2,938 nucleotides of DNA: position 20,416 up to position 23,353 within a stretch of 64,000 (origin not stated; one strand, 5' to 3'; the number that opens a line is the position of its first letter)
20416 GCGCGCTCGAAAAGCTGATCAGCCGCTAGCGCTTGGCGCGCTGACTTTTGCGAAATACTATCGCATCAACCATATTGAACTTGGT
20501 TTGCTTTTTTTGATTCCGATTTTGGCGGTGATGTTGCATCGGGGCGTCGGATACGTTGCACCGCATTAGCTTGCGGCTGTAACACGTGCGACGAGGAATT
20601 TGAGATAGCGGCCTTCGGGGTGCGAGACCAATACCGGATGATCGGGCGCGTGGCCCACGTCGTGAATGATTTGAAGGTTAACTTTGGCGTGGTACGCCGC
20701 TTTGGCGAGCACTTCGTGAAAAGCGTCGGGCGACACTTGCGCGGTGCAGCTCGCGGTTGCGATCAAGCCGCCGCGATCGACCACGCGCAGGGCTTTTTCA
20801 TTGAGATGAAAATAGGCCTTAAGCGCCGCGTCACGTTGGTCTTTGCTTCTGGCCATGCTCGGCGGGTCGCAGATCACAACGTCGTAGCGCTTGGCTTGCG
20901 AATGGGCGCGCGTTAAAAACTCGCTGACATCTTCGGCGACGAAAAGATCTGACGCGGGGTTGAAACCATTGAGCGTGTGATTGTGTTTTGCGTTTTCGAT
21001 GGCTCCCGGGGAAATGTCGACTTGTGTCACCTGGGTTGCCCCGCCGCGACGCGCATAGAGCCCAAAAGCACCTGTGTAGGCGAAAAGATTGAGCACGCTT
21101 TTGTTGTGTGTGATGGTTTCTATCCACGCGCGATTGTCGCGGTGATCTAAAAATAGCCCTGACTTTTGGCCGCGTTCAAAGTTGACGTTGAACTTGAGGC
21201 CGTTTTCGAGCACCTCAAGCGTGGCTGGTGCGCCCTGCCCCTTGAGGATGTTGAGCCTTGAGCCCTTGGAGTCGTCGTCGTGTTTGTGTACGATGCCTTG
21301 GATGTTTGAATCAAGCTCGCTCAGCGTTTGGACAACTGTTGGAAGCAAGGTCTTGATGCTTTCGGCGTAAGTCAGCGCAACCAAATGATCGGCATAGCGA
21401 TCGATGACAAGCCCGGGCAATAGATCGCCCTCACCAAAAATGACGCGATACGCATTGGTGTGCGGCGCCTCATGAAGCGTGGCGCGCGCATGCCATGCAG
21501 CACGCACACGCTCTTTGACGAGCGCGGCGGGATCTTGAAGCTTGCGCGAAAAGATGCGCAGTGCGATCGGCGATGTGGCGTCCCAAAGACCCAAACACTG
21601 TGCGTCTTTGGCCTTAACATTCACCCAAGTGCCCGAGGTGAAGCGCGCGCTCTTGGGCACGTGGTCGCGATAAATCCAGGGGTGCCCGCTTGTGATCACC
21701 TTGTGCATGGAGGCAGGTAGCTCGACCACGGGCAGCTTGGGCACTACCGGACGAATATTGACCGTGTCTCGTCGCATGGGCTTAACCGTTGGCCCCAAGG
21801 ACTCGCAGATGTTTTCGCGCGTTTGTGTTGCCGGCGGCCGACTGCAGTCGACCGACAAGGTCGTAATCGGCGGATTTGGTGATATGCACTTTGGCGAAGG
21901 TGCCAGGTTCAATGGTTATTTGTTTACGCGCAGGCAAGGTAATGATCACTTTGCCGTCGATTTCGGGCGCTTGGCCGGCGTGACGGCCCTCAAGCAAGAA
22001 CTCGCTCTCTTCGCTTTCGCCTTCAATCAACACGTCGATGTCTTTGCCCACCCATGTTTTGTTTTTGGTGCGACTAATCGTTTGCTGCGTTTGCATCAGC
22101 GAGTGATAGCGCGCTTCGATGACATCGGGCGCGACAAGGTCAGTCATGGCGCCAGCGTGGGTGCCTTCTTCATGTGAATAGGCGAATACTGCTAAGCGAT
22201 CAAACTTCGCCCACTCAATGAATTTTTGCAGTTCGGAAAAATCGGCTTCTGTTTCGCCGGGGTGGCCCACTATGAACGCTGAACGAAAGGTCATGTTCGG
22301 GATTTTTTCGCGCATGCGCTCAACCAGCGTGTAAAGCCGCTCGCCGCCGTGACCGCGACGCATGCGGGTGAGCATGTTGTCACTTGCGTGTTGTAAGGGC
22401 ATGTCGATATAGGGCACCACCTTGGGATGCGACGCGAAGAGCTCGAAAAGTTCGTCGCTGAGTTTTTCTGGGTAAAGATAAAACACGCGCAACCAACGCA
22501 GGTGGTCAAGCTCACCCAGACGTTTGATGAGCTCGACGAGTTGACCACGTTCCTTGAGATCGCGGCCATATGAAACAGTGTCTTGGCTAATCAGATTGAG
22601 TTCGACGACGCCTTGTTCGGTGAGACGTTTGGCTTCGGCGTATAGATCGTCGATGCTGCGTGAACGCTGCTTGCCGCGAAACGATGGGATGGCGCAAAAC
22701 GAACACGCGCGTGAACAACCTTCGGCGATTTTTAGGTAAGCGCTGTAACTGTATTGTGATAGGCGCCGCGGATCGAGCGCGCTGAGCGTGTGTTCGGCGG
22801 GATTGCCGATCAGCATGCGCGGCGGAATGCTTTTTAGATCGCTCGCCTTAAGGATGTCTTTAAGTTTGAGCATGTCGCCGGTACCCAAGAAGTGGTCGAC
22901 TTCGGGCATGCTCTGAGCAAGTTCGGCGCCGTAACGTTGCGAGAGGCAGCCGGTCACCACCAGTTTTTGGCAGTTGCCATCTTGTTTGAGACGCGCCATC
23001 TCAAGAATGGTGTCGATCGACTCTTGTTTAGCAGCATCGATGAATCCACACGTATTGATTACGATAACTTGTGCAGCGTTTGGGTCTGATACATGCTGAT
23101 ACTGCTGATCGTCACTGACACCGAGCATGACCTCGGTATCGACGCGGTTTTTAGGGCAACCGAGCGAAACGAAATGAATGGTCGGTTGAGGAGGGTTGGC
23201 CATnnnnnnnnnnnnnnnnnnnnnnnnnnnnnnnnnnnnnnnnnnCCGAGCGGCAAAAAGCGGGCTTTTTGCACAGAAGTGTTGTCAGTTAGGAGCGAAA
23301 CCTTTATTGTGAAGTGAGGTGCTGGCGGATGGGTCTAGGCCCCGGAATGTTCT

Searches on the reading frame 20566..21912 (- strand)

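Call 13: search_protein_families(library=pfam, proteins=[window:20566-21912:-])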
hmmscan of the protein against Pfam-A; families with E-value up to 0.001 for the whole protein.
window:20566-21912:- (448 aa): 8 families
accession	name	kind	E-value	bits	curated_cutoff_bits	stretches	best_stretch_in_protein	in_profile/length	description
PF10672.15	Methyltrans_SAM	-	1.6e-28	100.2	27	1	200-406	56-256/286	S-adenosylmethionine-dependent methyltransferase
PF03602.21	Cons_hypoth95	-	1.3e-08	35.2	24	1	263-379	35-151/182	Conserved hypothetical protein 95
PF17785.7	PUA_3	-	1.4e-08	34.8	22.6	1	70-123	8-64/64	PUA-like domain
PF13847.12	Methyltransf_31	-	2e-07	31.3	27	1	269-391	3-114/145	Methyltransferase domain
PF05175.20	MTS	-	9.9e-06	25.7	23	1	267-401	27-153/170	Methyltransferase small domain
PF02475.24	TRM5-TYW2_MTfase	-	3.2e-05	24.4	28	1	236-335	5-100/164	TRM5/TYW2 methyltransferase domain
PF06325.19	PrmA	-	4.1e-05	23.7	22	1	267-348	159-232/296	Ribosomal protein L11 methyltransferase (PrmA)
PF13649.12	Methyltransf_25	-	6e-05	24.1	27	1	279-367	7-89/97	Methyltransferase domain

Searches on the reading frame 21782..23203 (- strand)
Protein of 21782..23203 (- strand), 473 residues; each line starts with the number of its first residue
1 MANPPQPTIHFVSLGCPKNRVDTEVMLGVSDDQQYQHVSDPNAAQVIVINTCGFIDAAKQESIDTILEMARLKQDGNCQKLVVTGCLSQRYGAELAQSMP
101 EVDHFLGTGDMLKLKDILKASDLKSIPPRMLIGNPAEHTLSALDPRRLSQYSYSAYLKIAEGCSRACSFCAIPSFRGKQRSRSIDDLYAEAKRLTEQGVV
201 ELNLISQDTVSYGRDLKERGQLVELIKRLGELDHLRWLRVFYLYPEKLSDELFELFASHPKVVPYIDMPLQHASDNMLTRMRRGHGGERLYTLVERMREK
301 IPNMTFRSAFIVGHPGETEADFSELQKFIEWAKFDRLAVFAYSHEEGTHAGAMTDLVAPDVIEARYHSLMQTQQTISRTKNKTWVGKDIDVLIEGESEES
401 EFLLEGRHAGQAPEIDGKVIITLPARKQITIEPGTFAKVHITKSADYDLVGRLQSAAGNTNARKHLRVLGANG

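Call 11: find_related_loci(query=window:21782-23203:-, collection=genome_contigs, flank=4000)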
Query window:21782-23203:- (473 aa) in genome_contigs; peptide patterns used: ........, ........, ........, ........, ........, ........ (x = any residue, [..] = any of these).
485 stretches matched a pattern; 336 encode a relative of the query (tblastn E <= 1e-3); the best 80 are kept; 80 distinct loci.
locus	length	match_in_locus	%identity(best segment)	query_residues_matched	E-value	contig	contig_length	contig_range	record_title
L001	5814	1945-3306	61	5-463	0e+0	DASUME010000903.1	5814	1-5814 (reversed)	MAG TPA_asm: Polyangiales bacterium isolate SMAG_U1563 k141_591513, whole genome shotgun sequence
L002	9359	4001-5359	60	4-459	0e+0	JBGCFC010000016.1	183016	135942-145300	MAG: Sandaracinaceae bacterium isolate SGMAG-31 contig16, whole genome shotgun sequence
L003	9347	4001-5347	60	8-462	0e+0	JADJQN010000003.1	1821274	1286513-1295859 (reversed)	MAG: Sandaracinaceae bacterium isolate Fred_18-Q3-R57-64_MAXAC.276 tig00001056-10-18270440, whole genome shotgun sequenc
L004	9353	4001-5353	60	4-459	0e+0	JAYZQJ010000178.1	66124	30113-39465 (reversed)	MAG: Myxococcota bacterium isolate XB_MAG420 DB_MAG420_0178, whole genome shotgun sequence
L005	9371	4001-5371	60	2-458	0e+0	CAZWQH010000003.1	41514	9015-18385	MAG TPA_asm: uncultured Sandaracinaceae bacterium isolate SRP287051_co1_151 genome assembly, contig: NODE_1621_length_41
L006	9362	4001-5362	58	8-469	0e+0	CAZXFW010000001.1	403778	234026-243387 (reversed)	MAG TPA_asm: uncultured Polyangiales bacterium isolate binchicken_co245_13 genome assembly, contig: NODE_5_length_403778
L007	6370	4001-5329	61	8-458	0e+0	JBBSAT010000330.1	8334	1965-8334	MAG: Polyangiales bacterium isolate La6_metabat2.038 La6_metabat2.038_K_2661878_L_8334_cov_13.0002, whole genome shotgun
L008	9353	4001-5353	60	2-459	0e+0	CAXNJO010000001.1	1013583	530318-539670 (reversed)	MAG: Polyangiales bacterium isolate ME-04may21-LR-79 genome assembly, contig: ME-04may21-LR-C26, whole genome shotgun se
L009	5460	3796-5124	60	8-459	0e+0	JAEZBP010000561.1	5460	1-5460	MAG: Proteobacteria bacterium isolate OH_CBrB_201 k127_2755749, whole genome shotgun sequence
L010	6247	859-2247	58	8-470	0e+0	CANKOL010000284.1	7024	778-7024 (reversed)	MAG: Sandaracinaceae bacterium isolate RH-9nov16-262 genome assembly, contig: RH-9nov16-C-C28361, whole genome shotgun s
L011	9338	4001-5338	60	8-459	0e+0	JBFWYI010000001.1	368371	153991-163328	MAG: Sandaracinaceae bacterium isolate CA_2019_TPBS_160 NODE_202_length_368371_cov_7.448268_TPBS, whole genome shotgun s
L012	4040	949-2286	61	9-458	0e+0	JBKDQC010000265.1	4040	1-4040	MAG: Deltaproteobacteria bacterium isolate samp_2153_concoct_538 samp_2153_898363, whole genome shotgun sequence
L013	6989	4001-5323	59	8-453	0e+0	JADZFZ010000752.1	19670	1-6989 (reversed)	MAG: Deltaproteobacteria bacterium isolate SJ883 c_000000750864, whole genome shotgun sequence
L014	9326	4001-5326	61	9-458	3e-179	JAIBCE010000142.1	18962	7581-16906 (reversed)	MAG: Sandaracinaceae bacterium isolate SSF7 NODE_57677_length_18962_cov_8.763685, whole genome shotgun sequence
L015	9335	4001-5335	60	8-458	8e-179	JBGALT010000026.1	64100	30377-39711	MAG: Sandaracinaceae bacterium isolate MAG_AAO_H10.10 AAOH10-10_opera_contig_2049, whole genome shotgun sequence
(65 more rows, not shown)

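Call 13: search_protein_families(library=pfam, proteins=[window:21782-23203:-])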
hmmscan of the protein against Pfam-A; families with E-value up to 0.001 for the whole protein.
window:21782-23203:- (473 aa): 4 families
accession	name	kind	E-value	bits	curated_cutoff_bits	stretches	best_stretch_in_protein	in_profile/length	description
PF00919.26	UPF0004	-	1.9e-27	95.6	27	1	9-107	2-98/98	Uncharacterized protein family UPF0004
PF04055.27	Radical_SAM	-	9e-25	88.2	29.5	1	159-329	3-166/166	Radical SAM superfamily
PF18693.7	TRAM_2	-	1.9e-16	60.4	27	1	385-452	1-61/63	TRAM domain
PF01938.26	TRAM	-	0.00083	19.6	21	0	385-453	4-60/61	TRAM domain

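Call 29: find_homologous_proteins(query=window:21782-23203:-, max_evalue=1e-100)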
Query window:21782-23203:- (473 aa): 6852 proteins with E <= 1e-100 among 8000 candidates; the best 120 are listed.
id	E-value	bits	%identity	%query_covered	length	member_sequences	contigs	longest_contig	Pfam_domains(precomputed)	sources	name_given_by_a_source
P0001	0.0e+0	1072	100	100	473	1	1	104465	PF04055.28,PF00919.27,PF18693.8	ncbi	-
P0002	1.6e-187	642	64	95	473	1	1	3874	PF04055.28,PF00919.27,PF18693.8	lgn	-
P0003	3.3e-186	638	62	97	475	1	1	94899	PF04055.28,PF00919.27,PF18693.8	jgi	-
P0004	5.0e-185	634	62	95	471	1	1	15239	PF04055.28,PF00919.27,PF01938.27,PF18693.8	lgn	-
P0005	6.8e-184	630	61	97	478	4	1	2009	PF04055.28,PF00919.27,PF18693.8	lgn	-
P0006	8.6e-184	630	63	95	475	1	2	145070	PF04055.28,PF00919.27,PF18693.8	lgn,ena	-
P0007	1.9e-181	622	62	94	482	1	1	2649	PF04055.28,PF00919.27,PF18693.8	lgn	-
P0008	9.5e-181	620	62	96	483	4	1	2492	PF04055.28,PF00919.27,PF18693.8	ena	-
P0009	2.6e-180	618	61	96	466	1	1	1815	PF04055.28,PF00919.27,PF18693.8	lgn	-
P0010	3.8e-180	618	61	96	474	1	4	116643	PF04055.28,PF00919.27,PF18693.8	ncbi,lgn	-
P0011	7.0e-180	617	61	98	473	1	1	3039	PF04055.28,PF00919.27,PF18693.8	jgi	jgi:ribosomal protein S12 methylthiotransferase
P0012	9.9e-180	616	61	95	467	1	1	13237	PF04055.28,PF00919.27,PF18693.8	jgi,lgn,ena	-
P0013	1.1e-179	616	61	96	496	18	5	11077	PF04055.28,PF00919.27,PF18693.8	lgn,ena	-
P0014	1.1e-179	616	61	96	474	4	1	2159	PF04055.28,PF00919.27,PF18693.8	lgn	-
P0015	1.5e-179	616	61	97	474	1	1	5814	PF04055.28,PF00919.27,PF18693.8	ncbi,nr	ncbi:MAG TPA: 30S ribosomal protein S12 methylthiotransferase RimO [Polyangiales bacterium]|nr:30S r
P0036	2.0e-177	609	60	96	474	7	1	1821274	PF04055.28,PF00919.27,PF18693.8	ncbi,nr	ncbi:MAG: 30S ribosomal protein S12 methylthiotransferase RimO [Sandaracinaceae bacterium]|nr:30S ri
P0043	6.1e-177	607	60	96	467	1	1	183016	PF04055.28,PF00919.27,PF18693.8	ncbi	ncbi:MAG: 30S ribosomal protein S12 methylthiotransferase RimO [Sandaracinaceae bacterium]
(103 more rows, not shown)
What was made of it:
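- Checked: The deposited 473-aa product (P0001, call 29) starts at ATG 23203, which makes the gap 381 bp (23204-23584).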

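Call 30: find_encoding_contigs(protein=P0036, flank=10000, max_places=3)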
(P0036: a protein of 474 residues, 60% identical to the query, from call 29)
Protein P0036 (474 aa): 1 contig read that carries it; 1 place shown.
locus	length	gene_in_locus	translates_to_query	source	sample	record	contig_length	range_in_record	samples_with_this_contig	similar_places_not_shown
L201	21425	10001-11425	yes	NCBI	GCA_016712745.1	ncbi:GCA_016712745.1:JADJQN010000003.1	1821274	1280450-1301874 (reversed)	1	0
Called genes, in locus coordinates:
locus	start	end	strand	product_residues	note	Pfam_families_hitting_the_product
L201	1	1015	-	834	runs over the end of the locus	PF03544:TonB_C, PF00593:TonB_dep_Rec_b-barrel, PF25183:OMP_b-brl_4 (faint)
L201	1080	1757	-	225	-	PF01895:PhoU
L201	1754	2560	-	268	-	PF13304:AAA_21 (faint), PF02463:SMC_N (weak), PF00005:ABC_tran, PF13401:AAA_22 (weak)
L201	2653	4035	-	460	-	PF00672:HAMP, PF00989:PAS (weak), PF08448:PAS_4, PF13188:PAS_8 (weak), PF00512:HisKA, PF02518:HATPase_c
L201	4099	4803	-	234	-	PF00072:Response_reg, PF00486:Trans_reg_C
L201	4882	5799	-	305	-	PF00882:Zn_dep_PLPC (faint)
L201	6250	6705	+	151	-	PF13673:Acetyltransf_10 (weak), PF13508:Acetyltransf_7 (weak)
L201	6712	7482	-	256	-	PF23023:Anti-Pycsar_Apyc1, PF00753:Lactamase_B, PF02112:PDEase_II, PF12706:Lactamase_B_2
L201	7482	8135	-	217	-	PF00027:cNMP_binding, PF13545:HTH_Crp_2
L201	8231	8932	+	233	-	-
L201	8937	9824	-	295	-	-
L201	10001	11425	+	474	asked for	PF00919:UPF0004, PF04055:Radical_SAM, PF18693:TRAM_2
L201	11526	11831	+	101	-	PF00037:Fer4 (weak), PF12797:Fer4_2 (faint), PF13237:Fer4_10 (faint), PF12838:Fer4_7 (weak)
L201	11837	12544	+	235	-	-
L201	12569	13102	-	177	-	-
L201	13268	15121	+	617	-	PF01336:tRNA_anti-codon, PF00152:tRNA-synt_2, PF02938:GAD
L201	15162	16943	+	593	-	PF00069:Pkinase, PF07714:PK_Tyr_Ser-Thr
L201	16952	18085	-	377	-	PF13506:Glyco_transf_21, PF13641:Glyco_tranf_2_3, PF13632:Glyco_trans_2_3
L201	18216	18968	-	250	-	PF00149:Metallophos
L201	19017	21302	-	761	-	PF17678:Glyco_hydro_92N, PF07971:Glyco_hydro_92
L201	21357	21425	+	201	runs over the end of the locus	-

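Call 31: find_encoding_contigs(protein=P0001, flank=3000, max_places=2)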
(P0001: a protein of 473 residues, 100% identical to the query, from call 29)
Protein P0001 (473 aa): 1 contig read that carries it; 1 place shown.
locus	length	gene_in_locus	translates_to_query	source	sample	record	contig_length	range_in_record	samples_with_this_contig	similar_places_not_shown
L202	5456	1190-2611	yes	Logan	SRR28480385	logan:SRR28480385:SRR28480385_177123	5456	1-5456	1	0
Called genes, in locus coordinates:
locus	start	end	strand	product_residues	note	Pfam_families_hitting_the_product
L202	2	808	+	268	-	?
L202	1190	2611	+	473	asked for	PF00919:UPF0004, PF04055:Radical_SAM, PF18693:TRAM_2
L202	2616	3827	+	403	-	PF17785:PUA_3, PF10672:Methyltrans_SAM, PF03602:Cons_hypoth95, PF05175:MTS (weak), PF13847:Methyltransf_31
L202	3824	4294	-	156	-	PF09980:DUF2214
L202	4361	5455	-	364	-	?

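Call 47: search_protein_families(library=pfam, proteins=[L173:509-1534:-, L173:990-1919:+, L173:933-2333:-, L201:4882-5799:-, L201:6250-6705:+], max_evalue=0.01)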
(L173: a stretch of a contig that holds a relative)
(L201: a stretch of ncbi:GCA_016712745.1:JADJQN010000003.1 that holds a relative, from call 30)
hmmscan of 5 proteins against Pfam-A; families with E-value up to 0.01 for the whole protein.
L173:509-1534:- (341 aa): 0 families

L173:990-1919:+ (309 aa): 1 family
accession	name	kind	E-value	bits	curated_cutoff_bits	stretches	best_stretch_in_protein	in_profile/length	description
PF18614.7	RNase_II_C_S1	-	0.0041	17.4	26.6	0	192-229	15-52/59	RNase II-type exonuclease C-terminal S1 domain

L173:933-2333:- (466 aa): 0 families

L201:4882-5799:- (305 aa): 1 family
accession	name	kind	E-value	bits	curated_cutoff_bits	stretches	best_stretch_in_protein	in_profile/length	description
PF00882.24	Zn_dep_PLPC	-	1.7e-05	25.2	26.8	1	30-161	22-127/167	Zinc dependent phospholipase C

L201:6250-6705:+ (151 aa): 3 families
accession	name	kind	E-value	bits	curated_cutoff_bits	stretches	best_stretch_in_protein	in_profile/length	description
PF13673.13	Acetyltransf_10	-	6e-07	29.9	23.6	1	49-146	37-127/128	Acetyltransferase (GNAT) domain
PF13508.13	Acetyltransf_7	-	1.9e-06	28.6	27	1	45-125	5-83/84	Acetyltransferase (GNAT) domain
PF00583.31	Acetyltransf_1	-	6.2e-05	23.7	20.7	1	23-124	10-116/116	Acetyltransferase (GNAT) family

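Call 77: find_encoding_contigs(protein=P0043, flank=6000, max_places=1)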
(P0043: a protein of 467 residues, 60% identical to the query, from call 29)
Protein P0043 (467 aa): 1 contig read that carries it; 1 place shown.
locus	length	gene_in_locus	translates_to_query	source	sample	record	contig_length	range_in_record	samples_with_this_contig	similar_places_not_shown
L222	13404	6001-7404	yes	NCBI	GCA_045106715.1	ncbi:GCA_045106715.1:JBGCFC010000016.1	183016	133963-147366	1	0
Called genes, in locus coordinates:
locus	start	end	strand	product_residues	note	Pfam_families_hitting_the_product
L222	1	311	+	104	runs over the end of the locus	-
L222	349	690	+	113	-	PF03992:ABM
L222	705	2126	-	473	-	PF00092:VWA, PF13519:VWA_2, PF13768:VWA_3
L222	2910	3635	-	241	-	PF00730:HhH-GPD, PF00633:HHH (faint)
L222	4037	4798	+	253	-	PF00512:HisKA (weak), PF02518:HATPase_c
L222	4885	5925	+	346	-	-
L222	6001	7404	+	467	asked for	PF00919:UPF0004, PF04055:Radical_SAM, PF18693:TRAM_2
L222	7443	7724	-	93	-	-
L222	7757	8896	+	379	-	PF13472:Lipase_GDSL_2 (weak)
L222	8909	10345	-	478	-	PF11617:Cu-binding_MopE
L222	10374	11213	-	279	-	PF00892:EamA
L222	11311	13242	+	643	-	PF11028:TMEM260_N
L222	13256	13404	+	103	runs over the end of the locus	PF06108:DUF952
